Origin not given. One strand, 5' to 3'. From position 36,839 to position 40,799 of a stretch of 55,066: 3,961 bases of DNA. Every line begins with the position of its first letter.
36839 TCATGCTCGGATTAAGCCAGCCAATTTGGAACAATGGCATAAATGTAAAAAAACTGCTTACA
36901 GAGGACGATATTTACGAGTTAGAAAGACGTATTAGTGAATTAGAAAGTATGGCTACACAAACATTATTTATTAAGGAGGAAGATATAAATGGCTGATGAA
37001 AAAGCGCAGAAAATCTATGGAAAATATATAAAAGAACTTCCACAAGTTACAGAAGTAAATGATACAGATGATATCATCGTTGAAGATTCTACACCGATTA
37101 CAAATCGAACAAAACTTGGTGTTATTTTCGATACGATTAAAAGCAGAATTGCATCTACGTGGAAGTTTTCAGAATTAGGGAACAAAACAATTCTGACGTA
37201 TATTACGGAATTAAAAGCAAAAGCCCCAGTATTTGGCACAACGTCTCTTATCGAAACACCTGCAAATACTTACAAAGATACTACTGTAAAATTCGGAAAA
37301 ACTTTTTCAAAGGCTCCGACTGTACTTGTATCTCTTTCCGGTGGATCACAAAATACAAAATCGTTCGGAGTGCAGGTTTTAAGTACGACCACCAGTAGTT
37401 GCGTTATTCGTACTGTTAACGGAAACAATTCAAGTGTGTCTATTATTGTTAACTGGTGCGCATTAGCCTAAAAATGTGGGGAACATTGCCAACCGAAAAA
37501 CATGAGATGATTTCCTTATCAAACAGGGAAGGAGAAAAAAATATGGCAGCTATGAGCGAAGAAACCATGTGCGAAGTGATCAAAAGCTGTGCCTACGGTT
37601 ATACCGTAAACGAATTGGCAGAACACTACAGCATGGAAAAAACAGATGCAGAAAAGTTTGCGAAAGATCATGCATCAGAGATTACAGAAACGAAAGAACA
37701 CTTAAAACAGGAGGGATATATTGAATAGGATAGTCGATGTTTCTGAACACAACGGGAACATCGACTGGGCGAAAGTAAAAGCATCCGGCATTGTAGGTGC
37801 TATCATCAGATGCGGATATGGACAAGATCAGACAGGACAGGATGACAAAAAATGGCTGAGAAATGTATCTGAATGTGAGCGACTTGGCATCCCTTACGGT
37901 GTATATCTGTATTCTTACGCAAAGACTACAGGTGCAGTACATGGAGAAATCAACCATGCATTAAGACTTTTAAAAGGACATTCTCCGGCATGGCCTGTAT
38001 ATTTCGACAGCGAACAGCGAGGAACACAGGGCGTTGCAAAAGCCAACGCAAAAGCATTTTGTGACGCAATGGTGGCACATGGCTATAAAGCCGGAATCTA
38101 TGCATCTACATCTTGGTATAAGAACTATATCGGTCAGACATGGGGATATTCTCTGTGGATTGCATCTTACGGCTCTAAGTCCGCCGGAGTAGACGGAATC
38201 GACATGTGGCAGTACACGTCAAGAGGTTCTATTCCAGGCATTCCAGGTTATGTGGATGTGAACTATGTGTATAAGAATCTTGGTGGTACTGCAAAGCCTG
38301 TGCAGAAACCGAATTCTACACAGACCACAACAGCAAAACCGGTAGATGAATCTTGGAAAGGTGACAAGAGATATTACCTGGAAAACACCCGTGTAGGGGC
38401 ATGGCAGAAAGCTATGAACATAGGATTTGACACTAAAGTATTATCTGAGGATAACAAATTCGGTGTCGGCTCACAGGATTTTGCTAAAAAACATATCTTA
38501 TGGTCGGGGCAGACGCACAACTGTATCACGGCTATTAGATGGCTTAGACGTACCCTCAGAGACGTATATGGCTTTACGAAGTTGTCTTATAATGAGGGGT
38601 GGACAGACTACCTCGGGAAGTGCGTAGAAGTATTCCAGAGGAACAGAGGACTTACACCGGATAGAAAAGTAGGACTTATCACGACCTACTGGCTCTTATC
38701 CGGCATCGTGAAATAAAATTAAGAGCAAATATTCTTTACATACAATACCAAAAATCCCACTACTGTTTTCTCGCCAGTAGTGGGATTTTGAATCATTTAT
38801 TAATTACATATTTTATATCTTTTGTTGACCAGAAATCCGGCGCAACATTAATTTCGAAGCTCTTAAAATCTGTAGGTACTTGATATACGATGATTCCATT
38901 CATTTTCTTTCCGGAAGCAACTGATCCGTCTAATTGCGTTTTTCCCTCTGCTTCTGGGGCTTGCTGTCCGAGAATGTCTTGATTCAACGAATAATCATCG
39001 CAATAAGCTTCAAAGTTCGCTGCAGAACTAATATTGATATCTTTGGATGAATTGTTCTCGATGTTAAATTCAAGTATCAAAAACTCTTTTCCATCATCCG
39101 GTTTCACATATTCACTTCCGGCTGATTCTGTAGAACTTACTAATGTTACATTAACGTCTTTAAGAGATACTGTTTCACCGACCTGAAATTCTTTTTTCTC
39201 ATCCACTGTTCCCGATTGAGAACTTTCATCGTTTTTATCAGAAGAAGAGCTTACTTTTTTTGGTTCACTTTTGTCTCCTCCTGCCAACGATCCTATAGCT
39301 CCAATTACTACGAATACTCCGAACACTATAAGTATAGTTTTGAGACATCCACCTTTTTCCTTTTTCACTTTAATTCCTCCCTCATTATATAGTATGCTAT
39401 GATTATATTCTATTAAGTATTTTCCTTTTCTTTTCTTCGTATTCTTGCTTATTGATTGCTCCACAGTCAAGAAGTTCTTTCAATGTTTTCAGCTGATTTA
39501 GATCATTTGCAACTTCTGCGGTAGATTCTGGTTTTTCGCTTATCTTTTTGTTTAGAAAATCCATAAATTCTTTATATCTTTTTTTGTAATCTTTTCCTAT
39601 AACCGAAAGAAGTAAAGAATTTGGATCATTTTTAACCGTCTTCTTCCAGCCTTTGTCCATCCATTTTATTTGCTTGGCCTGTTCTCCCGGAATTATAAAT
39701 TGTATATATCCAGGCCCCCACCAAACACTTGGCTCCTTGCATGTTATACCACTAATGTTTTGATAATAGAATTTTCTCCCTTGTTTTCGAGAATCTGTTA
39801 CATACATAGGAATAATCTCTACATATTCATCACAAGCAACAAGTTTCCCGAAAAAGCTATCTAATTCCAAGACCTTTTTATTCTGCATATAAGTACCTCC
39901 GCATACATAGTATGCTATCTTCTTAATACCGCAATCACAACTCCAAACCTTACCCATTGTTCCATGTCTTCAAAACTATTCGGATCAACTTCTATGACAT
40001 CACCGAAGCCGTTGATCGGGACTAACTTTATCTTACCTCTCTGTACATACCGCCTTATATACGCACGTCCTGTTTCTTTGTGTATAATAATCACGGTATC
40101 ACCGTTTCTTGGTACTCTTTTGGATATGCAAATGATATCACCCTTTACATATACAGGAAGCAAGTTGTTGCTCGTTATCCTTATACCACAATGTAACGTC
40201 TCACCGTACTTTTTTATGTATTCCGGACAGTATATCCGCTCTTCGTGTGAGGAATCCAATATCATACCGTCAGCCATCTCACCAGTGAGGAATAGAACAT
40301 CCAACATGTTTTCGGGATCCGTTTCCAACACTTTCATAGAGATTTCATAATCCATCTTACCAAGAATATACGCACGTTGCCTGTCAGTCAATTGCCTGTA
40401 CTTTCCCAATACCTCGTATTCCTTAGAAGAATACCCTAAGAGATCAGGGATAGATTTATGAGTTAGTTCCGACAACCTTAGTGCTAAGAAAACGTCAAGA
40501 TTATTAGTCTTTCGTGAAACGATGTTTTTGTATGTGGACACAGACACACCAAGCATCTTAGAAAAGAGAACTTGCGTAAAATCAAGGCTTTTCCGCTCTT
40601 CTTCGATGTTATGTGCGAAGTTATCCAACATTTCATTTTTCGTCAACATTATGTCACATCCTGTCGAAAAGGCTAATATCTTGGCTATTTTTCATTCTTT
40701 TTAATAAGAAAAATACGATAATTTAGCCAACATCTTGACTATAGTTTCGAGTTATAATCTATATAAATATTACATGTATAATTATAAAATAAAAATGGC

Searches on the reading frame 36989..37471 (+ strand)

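Call 67: search_protein_families(library=pfam, proteins=[window:36989-37471:+], max_evalue=0.001)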
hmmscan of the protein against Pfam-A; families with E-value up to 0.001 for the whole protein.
window:36989-37471:+ (160 aa): 1 family
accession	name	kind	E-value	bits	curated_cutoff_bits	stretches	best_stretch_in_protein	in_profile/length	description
PF09458.16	H_lectin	-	1.8e-06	28.4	24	1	98-158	2-66/67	H-type lectin domain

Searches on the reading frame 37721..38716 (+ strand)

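Call 67: search_protein_families(library=pfam, proteins=[window:37721-38716:+], max_evalue=0.001)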
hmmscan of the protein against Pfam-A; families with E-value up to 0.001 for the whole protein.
window:37721-38716:+ (331 aa): 1 family
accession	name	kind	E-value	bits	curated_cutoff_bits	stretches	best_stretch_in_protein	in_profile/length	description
PF01183.26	Glyco_hydro_25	-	2.9e-27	96.6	27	1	5-174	1-180/180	Glycosyl hydrolases family 25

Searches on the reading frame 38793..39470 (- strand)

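Call 67: search_protein_families(library=pfam, proteins=[window:38793-39470:-], max_evalue=0.001)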
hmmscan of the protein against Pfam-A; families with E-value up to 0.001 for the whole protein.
window:38793-39470:- (225 aa): 2 families
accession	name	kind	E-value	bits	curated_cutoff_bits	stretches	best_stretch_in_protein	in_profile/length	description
PF11611.13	DUF4352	-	4.1e-21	76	25.9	1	95-219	1-122/122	Domain of unknown function (DUF4352)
PF16729.10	DUF5067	-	1.7e-17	63.9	27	1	82-209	2-124/126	Domain of unknown function (DUF5067)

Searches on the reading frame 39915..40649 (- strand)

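Call 67: search_protein_families(library=pfam, proteins=[window:39915-40649:-], max_evalue=0.001)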
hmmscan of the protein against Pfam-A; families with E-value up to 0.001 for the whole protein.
window:39915-40649:- (244 aa): 2 families
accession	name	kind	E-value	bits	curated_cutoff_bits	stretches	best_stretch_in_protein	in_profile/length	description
PF00717.28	Peptidase_S24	-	2.9e-06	27.4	23.3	1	132-223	15-105/116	Peptidase S24-like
PF01381.28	HTH_3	-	1.3e-05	25.5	23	1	15-69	1-54/55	Helix-turn-helix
